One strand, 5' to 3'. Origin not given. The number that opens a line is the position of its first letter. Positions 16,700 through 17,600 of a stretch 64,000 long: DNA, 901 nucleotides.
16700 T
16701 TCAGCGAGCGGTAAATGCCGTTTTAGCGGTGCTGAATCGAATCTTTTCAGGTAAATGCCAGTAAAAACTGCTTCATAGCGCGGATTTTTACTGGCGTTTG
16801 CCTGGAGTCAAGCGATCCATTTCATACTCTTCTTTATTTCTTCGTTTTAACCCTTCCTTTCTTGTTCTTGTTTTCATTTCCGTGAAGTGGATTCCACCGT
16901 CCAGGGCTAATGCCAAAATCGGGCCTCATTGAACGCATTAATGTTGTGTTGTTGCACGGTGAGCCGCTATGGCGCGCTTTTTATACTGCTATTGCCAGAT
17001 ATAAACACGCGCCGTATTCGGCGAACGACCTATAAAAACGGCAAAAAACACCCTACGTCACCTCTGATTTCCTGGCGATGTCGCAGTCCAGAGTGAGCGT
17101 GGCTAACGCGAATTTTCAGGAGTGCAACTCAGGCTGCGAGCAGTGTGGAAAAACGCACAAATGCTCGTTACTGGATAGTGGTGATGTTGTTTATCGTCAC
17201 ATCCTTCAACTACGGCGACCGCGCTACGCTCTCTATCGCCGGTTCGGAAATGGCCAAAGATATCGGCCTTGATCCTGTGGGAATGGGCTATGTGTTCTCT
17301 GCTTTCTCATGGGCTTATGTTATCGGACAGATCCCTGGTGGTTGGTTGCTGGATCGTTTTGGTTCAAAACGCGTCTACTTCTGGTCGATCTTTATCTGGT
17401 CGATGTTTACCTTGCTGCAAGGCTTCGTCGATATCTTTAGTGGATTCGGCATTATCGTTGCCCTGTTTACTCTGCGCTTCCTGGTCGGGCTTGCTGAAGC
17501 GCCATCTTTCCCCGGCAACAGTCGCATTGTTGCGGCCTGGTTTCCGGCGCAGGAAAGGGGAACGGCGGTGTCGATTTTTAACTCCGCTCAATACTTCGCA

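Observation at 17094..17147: gudP has no in-frame ATG; first available start is GTG without an obvious Shine-Dalgarno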

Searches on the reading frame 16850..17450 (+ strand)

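Call 48: search_solved_structures(query=L002:2781-4130:+, show_alignments=1, max_evalue=1e-20)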
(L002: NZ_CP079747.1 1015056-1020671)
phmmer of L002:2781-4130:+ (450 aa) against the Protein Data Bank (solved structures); distinct sequences matched with E-value up to 1e-20: 10.
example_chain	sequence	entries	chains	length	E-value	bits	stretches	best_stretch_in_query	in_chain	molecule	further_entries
6e9n_A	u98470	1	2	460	7.5e-110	371.2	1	13-443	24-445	D-galactonate transport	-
6e9o_B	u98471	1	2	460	2.1e-109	369.8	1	13-443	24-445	D-galactonate transport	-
8sbe_A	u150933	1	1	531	3.3e-32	115.3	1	50-408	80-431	Vesicular glutamate transporter 2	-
7t3o_A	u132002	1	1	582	4.9e-32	114.7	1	50-408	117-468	Vesicular glutamate transporter 2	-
7t3n_A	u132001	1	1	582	4.2e-31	111.6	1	50-408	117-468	Vesicular glutamate transporter 2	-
9wix_A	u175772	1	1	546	4.2e-29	105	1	49-408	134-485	Vesicular glutamate transporter 3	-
8dwi_A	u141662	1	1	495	3.8e-28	101.9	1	42-415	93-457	Sialin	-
8u3d_A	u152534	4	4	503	4e-28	101.8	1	42-415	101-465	Sialin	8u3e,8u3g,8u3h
9ayb_A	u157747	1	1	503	4.4e-28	101.7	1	42-415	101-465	Sialin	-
8u3f_A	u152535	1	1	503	1.1e-27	100.4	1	42-415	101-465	Sialin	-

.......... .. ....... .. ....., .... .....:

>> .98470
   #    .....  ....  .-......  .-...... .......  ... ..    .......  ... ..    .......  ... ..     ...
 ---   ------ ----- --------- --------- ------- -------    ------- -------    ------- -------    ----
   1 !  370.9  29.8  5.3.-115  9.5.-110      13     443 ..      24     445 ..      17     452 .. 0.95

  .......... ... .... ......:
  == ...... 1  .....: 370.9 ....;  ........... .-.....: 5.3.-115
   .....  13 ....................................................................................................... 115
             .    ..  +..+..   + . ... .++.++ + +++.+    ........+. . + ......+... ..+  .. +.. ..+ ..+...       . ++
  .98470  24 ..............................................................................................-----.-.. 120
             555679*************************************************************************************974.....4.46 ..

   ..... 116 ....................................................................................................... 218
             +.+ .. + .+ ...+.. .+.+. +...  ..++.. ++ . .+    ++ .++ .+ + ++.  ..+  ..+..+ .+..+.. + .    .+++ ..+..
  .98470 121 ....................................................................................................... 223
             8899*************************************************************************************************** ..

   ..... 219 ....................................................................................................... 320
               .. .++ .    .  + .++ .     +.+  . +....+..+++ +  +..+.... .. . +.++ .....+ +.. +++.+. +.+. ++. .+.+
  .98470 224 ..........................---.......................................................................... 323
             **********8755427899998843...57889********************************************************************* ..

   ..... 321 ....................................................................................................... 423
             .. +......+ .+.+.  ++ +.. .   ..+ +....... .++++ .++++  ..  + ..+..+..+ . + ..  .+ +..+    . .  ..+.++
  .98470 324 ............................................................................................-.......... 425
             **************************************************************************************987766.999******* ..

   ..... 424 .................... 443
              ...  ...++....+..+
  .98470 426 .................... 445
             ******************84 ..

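Call 53: search_protein_families(library=ncbifam, proteins=[L002:2781-4130:+], max_evalue=1e-50)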
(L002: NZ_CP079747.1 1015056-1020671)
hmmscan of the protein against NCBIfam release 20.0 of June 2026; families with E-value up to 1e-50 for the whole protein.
L002:2781-4130:+ (450 aa): 2 families
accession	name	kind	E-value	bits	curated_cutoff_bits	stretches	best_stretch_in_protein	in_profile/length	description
TIGR00893.1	2A0114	subfamily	8.8e-162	538.6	395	1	27-436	1-399/399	D-galactonate transporter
TIGR00881.1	2A0104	subfamily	6.4e-72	242.7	407.75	1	26-412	1-374/379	phosphoglycerate transporter protein PgtP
